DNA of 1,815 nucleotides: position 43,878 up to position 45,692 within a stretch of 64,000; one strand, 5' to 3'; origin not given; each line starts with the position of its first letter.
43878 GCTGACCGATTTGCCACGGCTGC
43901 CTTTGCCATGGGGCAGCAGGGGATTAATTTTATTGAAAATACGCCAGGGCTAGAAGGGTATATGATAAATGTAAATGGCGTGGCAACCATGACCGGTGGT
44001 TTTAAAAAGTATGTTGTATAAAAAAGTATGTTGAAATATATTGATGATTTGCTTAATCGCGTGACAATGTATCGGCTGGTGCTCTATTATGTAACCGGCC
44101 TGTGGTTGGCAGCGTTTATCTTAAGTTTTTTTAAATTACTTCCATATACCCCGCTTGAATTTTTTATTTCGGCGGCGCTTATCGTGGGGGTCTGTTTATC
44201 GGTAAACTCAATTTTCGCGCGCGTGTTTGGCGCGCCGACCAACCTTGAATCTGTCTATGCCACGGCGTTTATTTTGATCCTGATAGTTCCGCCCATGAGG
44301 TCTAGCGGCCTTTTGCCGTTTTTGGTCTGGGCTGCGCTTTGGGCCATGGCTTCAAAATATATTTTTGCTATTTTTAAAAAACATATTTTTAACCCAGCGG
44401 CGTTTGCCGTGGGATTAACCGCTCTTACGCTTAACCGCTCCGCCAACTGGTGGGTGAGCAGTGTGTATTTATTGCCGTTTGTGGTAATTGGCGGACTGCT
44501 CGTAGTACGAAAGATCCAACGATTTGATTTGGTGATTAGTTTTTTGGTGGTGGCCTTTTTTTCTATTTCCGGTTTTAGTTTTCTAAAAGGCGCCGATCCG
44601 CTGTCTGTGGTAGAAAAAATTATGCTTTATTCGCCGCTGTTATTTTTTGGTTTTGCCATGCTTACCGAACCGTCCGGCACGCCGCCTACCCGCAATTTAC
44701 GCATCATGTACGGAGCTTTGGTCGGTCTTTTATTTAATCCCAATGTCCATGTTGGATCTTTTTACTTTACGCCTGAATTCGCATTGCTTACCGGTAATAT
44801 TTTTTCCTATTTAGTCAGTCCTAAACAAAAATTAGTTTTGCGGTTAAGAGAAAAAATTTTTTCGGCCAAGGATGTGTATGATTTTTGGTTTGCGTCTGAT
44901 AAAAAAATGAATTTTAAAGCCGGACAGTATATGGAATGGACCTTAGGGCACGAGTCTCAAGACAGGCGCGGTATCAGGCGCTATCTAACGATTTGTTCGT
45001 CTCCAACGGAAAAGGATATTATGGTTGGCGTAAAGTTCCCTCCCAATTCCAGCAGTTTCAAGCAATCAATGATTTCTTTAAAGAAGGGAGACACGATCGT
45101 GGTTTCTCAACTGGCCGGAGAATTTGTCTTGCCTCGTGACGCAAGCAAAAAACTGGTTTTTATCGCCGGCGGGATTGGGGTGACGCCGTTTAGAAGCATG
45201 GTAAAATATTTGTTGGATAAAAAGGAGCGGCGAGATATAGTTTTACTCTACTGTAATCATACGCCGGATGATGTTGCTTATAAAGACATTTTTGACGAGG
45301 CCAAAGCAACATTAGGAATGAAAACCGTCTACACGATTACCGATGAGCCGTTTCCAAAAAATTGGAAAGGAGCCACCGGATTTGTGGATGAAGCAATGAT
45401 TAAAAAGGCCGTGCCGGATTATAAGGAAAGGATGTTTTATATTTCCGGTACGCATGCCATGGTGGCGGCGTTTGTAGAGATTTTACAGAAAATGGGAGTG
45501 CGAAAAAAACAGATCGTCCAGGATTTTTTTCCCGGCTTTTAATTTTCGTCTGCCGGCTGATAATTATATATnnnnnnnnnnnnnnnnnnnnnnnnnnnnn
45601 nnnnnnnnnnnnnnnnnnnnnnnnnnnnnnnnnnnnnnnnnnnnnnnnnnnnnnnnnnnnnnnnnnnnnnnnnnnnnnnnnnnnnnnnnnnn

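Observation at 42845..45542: Compact three-gene flavin module: FMN-binding protein (flavinylation motif SGAT), ApbE flavin transferase, and a membrane domain fused to an FNR-type reductase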

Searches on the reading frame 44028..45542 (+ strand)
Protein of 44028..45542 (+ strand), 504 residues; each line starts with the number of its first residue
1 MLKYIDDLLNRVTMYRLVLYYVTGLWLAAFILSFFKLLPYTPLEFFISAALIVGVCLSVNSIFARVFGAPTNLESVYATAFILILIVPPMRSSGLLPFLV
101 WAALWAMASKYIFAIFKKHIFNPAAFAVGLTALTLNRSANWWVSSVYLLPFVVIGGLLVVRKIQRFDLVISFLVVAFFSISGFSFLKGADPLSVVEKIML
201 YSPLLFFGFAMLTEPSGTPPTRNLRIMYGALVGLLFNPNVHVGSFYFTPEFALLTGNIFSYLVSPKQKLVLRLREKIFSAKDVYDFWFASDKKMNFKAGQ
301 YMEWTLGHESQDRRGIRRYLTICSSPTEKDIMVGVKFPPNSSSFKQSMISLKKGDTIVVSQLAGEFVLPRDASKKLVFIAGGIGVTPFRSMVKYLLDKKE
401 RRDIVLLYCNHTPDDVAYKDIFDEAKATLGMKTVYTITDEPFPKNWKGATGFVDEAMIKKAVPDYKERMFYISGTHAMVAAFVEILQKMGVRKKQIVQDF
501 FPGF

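Call 3: search_protein_families(library=pfam, proteins=[window:44028-45542:+], max_evalue=0.01)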
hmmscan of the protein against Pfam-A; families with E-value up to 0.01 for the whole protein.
window:44028-45542:+ (504 aa): 3 families
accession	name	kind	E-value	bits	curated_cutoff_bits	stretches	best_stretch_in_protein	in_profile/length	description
PF00175.26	NAD_binding_1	-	4.1e-20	72.9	22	1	378-482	1-107/109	Oxidoreductase NAD-binding domain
PF03116.20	NQR2_RnfD_RnfE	-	6.9e-05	22.8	27.7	1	151-263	178-286/296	NQR2, RnfD, RnfE family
PF08030.17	NAD_binding_6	-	0.0059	17.1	22.2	1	375-400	3-28/156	Ferric reductase NAD binding domain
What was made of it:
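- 44832..45542 (+): Cytoplasmic FNR-type FAD/NAD(P)H reductase domain (res ~269-504). It has R317-R-Y-x-T321, G381-G-I-G-V-T-P387 and a C-terminal FPGF. It has no ferredoxin or Fe-S domain. Pfam PF00175, E 4.1e-20 (call 3).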

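Call 4: search_protein_families(library=ncbifam, proteins=[window:44028-45542:+], max_evalue=0.01)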
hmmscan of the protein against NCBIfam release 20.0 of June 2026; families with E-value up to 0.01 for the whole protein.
window:44028-45542:+ (504 aa): 28 families (the best 25 are shown)
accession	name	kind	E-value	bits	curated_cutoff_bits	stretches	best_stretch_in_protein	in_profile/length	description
NF009805.0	PRK13289.1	equivalog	1.1e-26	93.7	432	1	292-501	181-392/399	NO-inducible flavohemoprotein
NF058606.1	GlBtMonoRdsGbcB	equivalog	5.2e-25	88.1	500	1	272-495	17-241/362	glycine betaine monooxygenase reductase subunit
NF005963.0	PRK08051.1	equivalog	1.6e-21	76.7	230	1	281-501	16-230/233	NAD(P)H-flavin reductase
TIGR01941.1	nqrF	equivalog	2.8e-21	75.9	295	1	340-501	241-403/405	NADH:ubiquinone reductase (Na(+)-transporting) subunit F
NF007964.0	PRK10684.1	equivalog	3.8e-19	68.8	383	1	280-501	21-237/333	NADH oxidoreductase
NF040810.1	BenC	equivalog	9.2e-17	61.2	430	1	290-497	128-326/333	benzoate 1,2-dioxygenase electron transfer component BenC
TIGR02160.1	PA_CoA_Oxy5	hypoth_equivalog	9.2e-17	60.9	420.8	1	293-501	30-241/352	1,2-phenylacetyl-CoA epoxidase subunit PaaE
NF045803.1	MethMoxFADbindMmoC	equivalog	1.1e-15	57.3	500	1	291-499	135-338/343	aromatic/alkene monooxygenase hydroxylase FAD-binding subunit MmoC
NF052252.1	flav_redu_LuxG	exception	8.8e-13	48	340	1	280-501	12-229/232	flavin mononucleotide reductase LuxG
NF008822.0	PRK11872.1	equivalog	3.9e-12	45.8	402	1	291-499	132-333/341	anthranilate 1,2-dioxygenase electron transfer component AntC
NF006220.0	PRK08345.1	subfamily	1.5e-11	44.1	395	1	274-492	24-242/294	cytochrome-c3 hydrogenase subunit gamma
NF000796.0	PRK00054.1-1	equivalog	5.8e-11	42.1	224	1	272-492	7-195/254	dihydroorotate dehydrogenase electron transfer subunit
NF040830.1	sulfhyd_ShyC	equivalog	1.3e-10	41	600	1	273-420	19-155/288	NAD(P)-dependent hydrogenase/sulfhydrogenase 2 subunit gamma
TIGR02911.1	sulfite_red_B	equivalog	1.6e-09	37.3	288.6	1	349-497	74-220/261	anaerobic sulfite reductase subunit AsrB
NF040835.1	sulfhyd_HydG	equivalog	2.8e-08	33.4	650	1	292-496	46-243/292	NADPH-dependent hydrogenase/sulfhydrogenase 1 subunit gamma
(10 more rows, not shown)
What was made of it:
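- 44832..45542 (+): NCBIfam FNR-family hits cover res 272-501 (call 4).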

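Call 6: find_homologous_proteins(query=window:44028-45542:+, max_evalue=0.00001)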
Query window:44028-45542:+ (504 aa): 7852 proteins with E <= 0.00001 among 8000 candidates; the best 120 are listed.
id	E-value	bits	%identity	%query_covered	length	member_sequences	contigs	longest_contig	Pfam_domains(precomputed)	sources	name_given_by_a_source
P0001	0.0e+0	1103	97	100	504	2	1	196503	PF00175.27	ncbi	-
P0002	2.9e-252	856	72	100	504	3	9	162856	PF00175.27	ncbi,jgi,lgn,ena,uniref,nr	ncbi:MAG: hypothetical protein A2534_02755 [Candidatus Magasanikbacteria bacterium RIFOXYD2_FULL_39_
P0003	6.4e-245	832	72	100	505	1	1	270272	PF00175.27,PF03116.21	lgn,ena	-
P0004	5.1e-237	806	69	100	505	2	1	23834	PF00175.27,PF03116.21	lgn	-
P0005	2.8e-236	803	70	100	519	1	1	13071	PF00175.27,PF03116.21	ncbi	-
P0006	2.6e-235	800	69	100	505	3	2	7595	PF00175.27,PF03116.21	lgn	-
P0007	9.5e-235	798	68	100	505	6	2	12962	PF00175.27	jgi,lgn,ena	jgi:ferredoxin-NADP reductase/Na+-translocating ferredoxin:NAD+ oxidoreductase RnfD subunit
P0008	6.9e-229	779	66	100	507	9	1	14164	PF00175.27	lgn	-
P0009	7.0e-223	759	67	100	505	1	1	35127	PF00175.27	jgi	jgi:ferredoxin-NADP reductase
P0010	2.8e-221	754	64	100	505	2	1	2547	PF00175.27,PF03116.21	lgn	-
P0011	2.5e-220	751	65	100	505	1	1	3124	PF00175.27,PF03116.21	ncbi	-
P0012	1.7e-217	741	66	97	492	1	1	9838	PF00175.27,PF03116.21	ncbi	-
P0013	9.4e-216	735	65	97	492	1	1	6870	PF00175.27,PF03116.21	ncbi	-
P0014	1.0e-215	735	66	100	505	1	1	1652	PF00175.27,PF03116.21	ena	-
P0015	1.4e-215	735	63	100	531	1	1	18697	PF00175.27,PF03116.21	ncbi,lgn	-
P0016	1.0e-214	732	64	100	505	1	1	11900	PF00175.27,PF03116.21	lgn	-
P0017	1.6e-210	718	64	100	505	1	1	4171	PF00175.27,PF03116.21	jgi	jgi:ferredoxin-NADP reductase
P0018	2.6e-210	718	63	100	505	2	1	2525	PF00175.27,PF03116.21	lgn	-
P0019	2.1e-209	714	64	97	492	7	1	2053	PF00175.27,PF03116.21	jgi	jgi:ferredoxin-NADP reductase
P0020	5.1e-209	713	64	97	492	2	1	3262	PF00175.27,PF03116.21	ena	-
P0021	3.1e-208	711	62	100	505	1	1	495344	PF00175.27,PF03116.21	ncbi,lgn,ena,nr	ncbi:MAG: hypothetical protein G01um101413_470 [Parcubacteria group bacterium Gr01-1014_13]|nr:MAG: 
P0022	6.1e-207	706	63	100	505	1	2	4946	PF00175.27,PF03116.21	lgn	-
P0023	7.9e-207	706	63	100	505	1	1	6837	PF00175.27,PF03116.21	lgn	-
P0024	2.9e-205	701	64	100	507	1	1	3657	PF00175.27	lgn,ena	-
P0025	4.7e-204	697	62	100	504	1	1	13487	PF00175.27,PF03116.21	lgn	-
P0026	1.1e-203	696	64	100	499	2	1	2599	PF00175.27,PF03116.21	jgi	-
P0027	1.3e-203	695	61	100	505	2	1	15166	PF00175.27,PF03116.21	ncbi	-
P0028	1.6e-203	695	63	97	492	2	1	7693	PF00175.27,PF03116.21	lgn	-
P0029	1.0e-201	689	61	100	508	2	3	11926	PF00175.27,PF03116.21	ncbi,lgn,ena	ncbi:MAG: RnfABCDGE type electron transport complex subunit D [Patescibacteria group bacterium]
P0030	1.2e-200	686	63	97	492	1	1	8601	PF00175.27,PF03116.21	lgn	-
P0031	1.5e-196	672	59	100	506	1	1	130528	PF00175.27,PF03116.21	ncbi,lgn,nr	ncbi:MAG TPA: RnfABCDGE type electron transport complex subunit D [Candidatus Udaeobacter sp.]|nr:Rn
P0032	6.1e-196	670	59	100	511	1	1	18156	PF00175.27,PF03116.21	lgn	-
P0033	1.1e-194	666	59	100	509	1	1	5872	PF00175.27,PF03116.21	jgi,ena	-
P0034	1.1e-193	663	64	91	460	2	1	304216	PF00175.27,PF03116.21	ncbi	-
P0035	2.6e-193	661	59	100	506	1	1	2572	PF00175.27,PF03116.21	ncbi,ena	-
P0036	3.7e-193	661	59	100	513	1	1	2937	PF00175.27,PF03116.21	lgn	-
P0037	5.7e-193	660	58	100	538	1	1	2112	PF00175.27,PF03116.21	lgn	-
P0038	9.9e-193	660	59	100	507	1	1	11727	PF00175.27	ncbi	-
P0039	1.4e-191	656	59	100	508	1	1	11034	PF00175.27,PF03116.21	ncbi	-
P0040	2.9e-191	655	58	100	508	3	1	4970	PF00175.27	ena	-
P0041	3.3e-191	654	59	100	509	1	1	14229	PF00175.27,PF03116.21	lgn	-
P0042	5.2e-191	654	57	100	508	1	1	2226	PF00175.27,PF03116.21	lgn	-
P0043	5.2e-191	654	58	100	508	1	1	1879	PF00175.27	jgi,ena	-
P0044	5.2e-191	654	57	100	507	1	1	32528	PF00175.27,PF03116.21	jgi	-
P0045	7.8e-191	653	58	100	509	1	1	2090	PF00175.27,PF03116.21,PF08030.18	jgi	jgi:ferredoxin-NADP reductase/Na+-translocating ferredoxin:NAD+ oxidoreductase RnfD subunit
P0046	8.6e-191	653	61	97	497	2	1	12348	PF00175.27,PF03116.21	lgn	-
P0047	1.3e-190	653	59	99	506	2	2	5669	PF00175.27,PF03116.21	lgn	-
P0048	3.1e-190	651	61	97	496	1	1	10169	PF00175.27,PF03116.21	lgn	-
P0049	3.3e-190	651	57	100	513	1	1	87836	PF00175.27,PF03116.21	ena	-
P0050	5.2e-190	651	57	100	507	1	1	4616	PF00175.27,PF03116.21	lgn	-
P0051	5.9e-190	650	58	100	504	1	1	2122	PF00175.27,PF03116.21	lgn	-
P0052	6.0e-190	650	58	100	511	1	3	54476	PF00175.27,PF03116.21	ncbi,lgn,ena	-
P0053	1.0e-189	650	59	100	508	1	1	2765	PF00175.27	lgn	-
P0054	1.8e-189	649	58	100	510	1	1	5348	PF00175.27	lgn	-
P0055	2.0e-189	649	58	100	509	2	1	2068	PF00175.27,PF03116.21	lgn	-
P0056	6.5e-189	647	60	97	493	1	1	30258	PF00175.27,PF03116.21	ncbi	-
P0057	7.8e-189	647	58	100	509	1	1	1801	PF00175.27,PF03116.21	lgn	-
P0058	9.8e-189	646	58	100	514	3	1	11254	PF00175.27,PF03116.21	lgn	-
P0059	1.0e-188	646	57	100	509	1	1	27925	PF00175.27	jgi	jgi:glycine betaine catabolism B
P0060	1.3e-188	646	58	97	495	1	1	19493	PF00175.27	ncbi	-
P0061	1.5e-188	646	58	100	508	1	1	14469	PF00175.27,PF03116.21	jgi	jgi:glycine betaine catabolism B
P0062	1.6e-188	646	58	100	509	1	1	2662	PF00175.27,PF03116.21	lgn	-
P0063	2.4e-188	645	60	97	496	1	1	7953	PF00175.27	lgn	-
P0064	3.3e-188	645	57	100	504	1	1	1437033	PF00175.27,PF03116.21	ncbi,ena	-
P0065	3.7e-188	644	58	100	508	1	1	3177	PF00175.27,PF03116.21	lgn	-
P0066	5.5e-188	644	57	100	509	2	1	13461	PF00175.27,PF03116.21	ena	-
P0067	5.8e-188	644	58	100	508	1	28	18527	PF00175.27,PF03116.21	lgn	-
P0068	6.9e-188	644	58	100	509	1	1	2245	PF00175.27,PF03116.21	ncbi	-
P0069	7.3e-188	643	58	100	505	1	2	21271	PF00175.27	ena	-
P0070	7.6e-188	643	58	100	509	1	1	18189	PF00175.27,PF03116.21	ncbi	-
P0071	1.2e-187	643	60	100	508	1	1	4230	PF00175.27,PF03116.21,PF00970.31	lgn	-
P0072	1.2e-187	643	57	100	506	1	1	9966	PF00175.27,PF03116.21,PF00970.31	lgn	-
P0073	1.3e-187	643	58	100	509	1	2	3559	PF00175.27,PF03116.21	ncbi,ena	-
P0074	1.5e-187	642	58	100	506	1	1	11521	PF00175.27,PF03116.21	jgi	jgi:ferredoxin-NADP reductase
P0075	3.4e-187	641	56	100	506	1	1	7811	PF00175.27,PF03116.21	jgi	jgi:ferredoxin-NADP reductase/Na+-translocating ferredoxin:NAD+ oxidoreductase RnfD subunit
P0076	5.2e-187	641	58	100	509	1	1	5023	PF00175.27,PF03116.21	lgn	-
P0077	7.0e-187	640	58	100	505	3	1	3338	PF00175.27,PF03116.21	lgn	-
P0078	7.8e-187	640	57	100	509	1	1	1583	PF00175.27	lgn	-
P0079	8.5e-187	640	58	100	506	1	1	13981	PF00175.27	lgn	-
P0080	1.0e-186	640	58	100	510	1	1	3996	PF00175.27,PF03116.21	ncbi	-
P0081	1.1e-186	640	57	100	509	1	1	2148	PF00175.27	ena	-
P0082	1.2e-186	639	57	100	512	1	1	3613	PF00175.27,PF03116.21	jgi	jgi:ferredoxin-NADP reductase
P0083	1.5e-186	639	57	100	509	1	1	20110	PF00175.27,PF03116.21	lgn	-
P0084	1.9e-186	639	58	100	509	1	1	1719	PF00175.27,PF03116.21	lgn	-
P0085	4.0e-186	638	57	100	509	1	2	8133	PF00175.27,PF03116.21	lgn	-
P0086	4.3e-186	638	56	100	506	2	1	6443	PF00175.27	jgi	-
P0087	8.8e-186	637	56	100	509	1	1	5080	PF00175.27,PF03116.21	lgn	-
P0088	1.1e-185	636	58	100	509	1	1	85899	PF00175.27,PF03116.21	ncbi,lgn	-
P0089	2.1e-185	635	58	100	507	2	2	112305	PF00175.27,PF03116.21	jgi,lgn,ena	-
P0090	2.1e-185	635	56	100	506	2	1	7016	PF00175.27,PF03116.21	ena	-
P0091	2.3e-185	635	57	100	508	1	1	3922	PF00175.27,PF03116.21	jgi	jgi:ferredoxin-NADP reductase/Na+-translocating ferredoxin:NAD+ oxidoreductase RnfD subunit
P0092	2.9e-185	635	57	100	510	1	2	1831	PF00175.27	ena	-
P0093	3.5e-185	635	59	97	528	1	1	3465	PF00175.27,PF03116.21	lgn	-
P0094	4.3e-185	634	58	100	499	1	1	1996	PF00175.27,PF03116.21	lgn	-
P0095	4.4e-185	634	56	100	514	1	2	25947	PF00175.27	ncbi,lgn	-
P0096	7.8e-185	633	58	97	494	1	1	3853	PF00175.27,PF03116.21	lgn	-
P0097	9.2e-185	633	58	99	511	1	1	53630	PF00175.27,PF03116.21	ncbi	-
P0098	1.5e-184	633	57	100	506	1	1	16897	PF00175.27,PF03116.21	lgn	-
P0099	1.6e-184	632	58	97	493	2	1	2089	PF00175.27,PF03116.21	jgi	jgi:ferredoxin-NADP reductase/Na+-translocating ferredoxin:NAD+ oxidoreductase RnfD subunit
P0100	2.3e-184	632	58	100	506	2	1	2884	PF00175.27,PF00970.31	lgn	-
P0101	2.9e-184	632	57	100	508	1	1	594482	PF00175.27,PF03116.21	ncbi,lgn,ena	-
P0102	2.9e-184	632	56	100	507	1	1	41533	PF00175.27,PF03116.21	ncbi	-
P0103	3.2e-184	631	55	100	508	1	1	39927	PF00175.27,PF00970.31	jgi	jgi:glycine betaine catabolism B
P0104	3.7e-184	631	55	100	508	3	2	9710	PF00175.27,PF00970.31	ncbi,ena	-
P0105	4.1e-184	631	58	97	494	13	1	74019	PF00175.27,PF03116.21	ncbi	-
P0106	4.3e-184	631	57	100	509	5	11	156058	PF00175.27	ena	-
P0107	5.9e-184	631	56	100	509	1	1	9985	PF00175.27,PF03116.21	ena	-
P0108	7.9e-184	630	57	100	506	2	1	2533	PF00175.27,PF03116.21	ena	-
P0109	9.7e-184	630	56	100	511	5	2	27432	PF00175.27,PF03116.21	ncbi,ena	-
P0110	1.8e-183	629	57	100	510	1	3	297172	PF00175.27,PF03116.21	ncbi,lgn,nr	ncbi:MAG: RnfABCDGE type electron transport complex subunit D [Patescibacteria group bacterium]|nr:R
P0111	2.1e-183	629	55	100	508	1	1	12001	PF00175.27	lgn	-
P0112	2.3e-183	629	56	100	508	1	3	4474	PF00175.27,PF03116.21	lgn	-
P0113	2.3e-183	629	57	100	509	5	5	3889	PF00175.27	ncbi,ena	-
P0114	2.7e-183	628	57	100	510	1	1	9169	PF00175.27,PF03116.21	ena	-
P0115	2.8e-183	628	58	100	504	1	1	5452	PF00175.27,PF03116.21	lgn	-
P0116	3.0e-183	628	57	100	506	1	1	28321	PF00175.27,PF03116.21,PF00970.31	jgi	-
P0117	3.2e-183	628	57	100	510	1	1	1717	PF00175.27,PF03116.21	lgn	-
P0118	3.6e-183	628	57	100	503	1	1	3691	PF00175.27,PF03116.21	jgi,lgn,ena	-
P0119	7.0e-183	627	56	100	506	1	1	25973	PF00175.27,PF03116.21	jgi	-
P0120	8.4e-183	627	56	100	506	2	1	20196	PF00175.27,PF03116.21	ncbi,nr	ncbi:RnfABCDGE type electron transport complex subunit D [Patescibacteria group bacterium]|nr:RnfABC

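Call 10: find_related_loci(query=window:44028-45542:+, collection=genome_contigs, flank=6000)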
Query window:44028-45542:+ (504 aa) in genome_contigs; peptide patterns used: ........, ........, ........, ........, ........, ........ (x = any residue, [..] = any of these).
134 stretches matched a pattern; 20 encode a relative of the query (tblastn E <= 1e-3); 20 distinct loci.
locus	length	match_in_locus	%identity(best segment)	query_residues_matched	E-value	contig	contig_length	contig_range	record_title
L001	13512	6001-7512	97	1-504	0e+0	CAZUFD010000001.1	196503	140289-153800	MAG TPA_asm: uncultured Gammaproteobacteria bacterium isolate SRP269290_co6_41 genome assembly, contig: NODE_17_length_1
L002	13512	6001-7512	66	1-504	0e+0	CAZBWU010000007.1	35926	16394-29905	MAG TPA_asm: uncultured Gammaproteobacteria bacterium isolate SRP219642_co6_52 genome assembly, contig: NODE_775_length_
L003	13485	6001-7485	57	1-504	0e+0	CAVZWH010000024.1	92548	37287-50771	MAG: Candidatus Staskawiczbacteria bacterium isolate MFD02138.bin.1.79 genome assembly, contig: contig_30431, whole geno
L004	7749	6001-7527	56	2-504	1e-179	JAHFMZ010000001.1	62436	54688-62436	MAG: bacterium isolate nzgw469 NODE_350_length_62437_cov_3.925605, whole genome shotgun sequence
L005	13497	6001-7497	52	1-504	4e-178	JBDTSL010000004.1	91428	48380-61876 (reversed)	MAG: Candidatus Doudnabacteria bacterium isolate cluster3_bin.27 NODE_437_length_91428_cov_9.060773, whole genome shotgu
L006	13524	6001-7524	53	2-504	5e-178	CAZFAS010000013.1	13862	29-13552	MAG TPA_asm: uncultured Candidatus Saccharibacteria bacterium isolate SRP278252_co2_162 genome assembly, contig: NODE_92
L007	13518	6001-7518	56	2-504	1e-177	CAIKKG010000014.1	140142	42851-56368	uncultured bacterium isolate Kiruna2_bin-0995 genome assembly, contig: bin-0995:14/42, whole genome shotgun sequence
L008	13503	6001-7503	56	2-503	8e-176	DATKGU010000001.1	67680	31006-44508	MAG TPA_asm: Candidatus Paceibacterota bacterium isolate SMAG_U14559 k141_72001, whole genome shotgun sequence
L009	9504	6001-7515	51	1-504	1e-166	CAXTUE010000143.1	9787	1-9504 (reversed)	MAG TPA_asm: uncultured Ktedonobacteraceae bacterium isolate public_SRR14721957_metawrap_bin.2 genome assembly, contig:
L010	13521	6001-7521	55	2-504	0e+0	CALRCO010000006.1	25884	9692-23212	MAG: Candidatus Nomurabacteria bacterium isolate RH-23may17-429 genome assembly, contig: RH-23may17-C13505, whole genome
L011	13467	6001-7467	50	2-504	3e-154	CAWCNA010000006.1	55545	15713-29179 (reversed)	MAG: Candidatus Adlerbacteria bacterium isolate MFD04540.bin.3.55 genome assembly, contig: contig_44142, whole genome sh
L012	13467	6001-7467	52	2-504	5e-153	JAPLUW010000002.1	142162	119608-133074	MAG: Candidatus Adlerbacteria bacterium isolate LacPavin_0818_WC45_MAG_49_12 LacPavin_0818_WC45_scaffold_541549, whole g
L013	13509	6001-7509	48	2-504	2e-145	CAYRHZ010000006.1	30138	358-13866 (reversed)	MAG TPA_asm: uncultured Candidatus Saccharibacteria bacterium isolate SRP286056_co1_489 genome assembly, contig: NODE_17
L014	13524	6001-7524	48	2-504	3e-143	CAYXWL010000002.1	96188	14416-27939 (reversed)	MAG TPA_asm: uncultured Candidatus Saccharibacteria bacterium isolate SRP135725_co2_296 genome assembly, contig: k141_43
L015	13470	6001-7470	47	2-504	4e-142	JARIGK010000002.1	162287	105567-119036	MAG: Candidatus Adlerbacteria bacterium isolate CullarsAll.DT.02 k141_1019691, whole genome shotgun sequence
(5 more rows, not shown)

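Call 17: search_solved_structures(query=window:44028-45542:+, max_evalue=1, show_alignments=0)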
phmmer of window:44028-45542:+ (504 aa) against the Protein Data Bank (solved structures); distinct sequences matched with E-value up to 1: 88 (the best 60 are shown).
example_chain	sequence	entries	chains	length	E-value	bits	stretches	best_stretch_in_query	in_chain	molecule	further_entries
7qu3_A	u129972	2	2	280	4.9e-15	58.5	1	334-503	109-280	Na(+)-translocating NADH-quinone reductase subunit F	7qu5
4u9u_A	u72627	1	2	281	8.4e-15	57.7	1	317-503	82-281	Na(+)-translocating NADH-quinone reductase subunit F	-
8ad4_A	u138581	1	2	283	8.6e-15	57.7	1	317-503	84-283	Na(+)-translocating NADH-quinone reductase subunit F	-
4uaj_A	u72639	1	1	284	8.7e-15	57.7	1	317-503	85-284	Na(+)-translocating NADH-quinone reductase subunit F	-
7xk3_F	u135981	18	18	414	1.6e-14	56.8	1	318-503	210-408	Na(+)-translocating NADH-quinone reductase subunit F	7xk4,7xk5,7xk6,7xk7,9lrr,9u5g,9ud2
7qty_A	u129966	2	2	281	1.6e-14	56.8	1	341-503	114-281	Na(+)-translocating NADH-quinone reductase subunit F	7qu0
8a1t_F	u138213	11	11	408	2.2e-14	56.4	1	318-503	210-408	Na(+)-translocating NADH-quinone reductase subunit F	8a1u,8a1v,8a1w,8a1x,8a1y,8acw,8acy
8ad3_A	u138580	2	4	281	4.1e-14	55.4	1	317-499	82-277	Na(+)-translocating NADH-quinone reductase subunit F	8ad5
2eix_A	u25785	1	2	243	1.3e-11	47.2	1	298-475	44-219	NADH-cytochrome b5 reductase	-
2r6h_A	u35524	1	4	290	3.8e-11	45.7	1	341-500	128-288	NADH:ubiquinone oxidoreductase, Na translocating, F subunit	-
5yly_A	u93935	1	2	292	5e-11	45.3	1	262-493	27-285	Nitrate reductase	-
1cne_A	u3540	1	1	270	6.9e-10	41.5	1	371-480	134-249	NITRATE REDUCTASE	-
3ozu_A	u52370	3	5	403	7.5e-10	41.4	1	293-501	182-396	Flavohemoprotein | Flavohemoglobin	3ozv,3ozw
1cqx_A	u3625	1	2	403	1e-09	41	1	293-501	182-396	FLAVOHEMOPROTEIN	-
7rom_A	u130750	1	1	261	1.3e-09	40.6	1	325-494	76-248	NADH-cytochrome b5 reductase 1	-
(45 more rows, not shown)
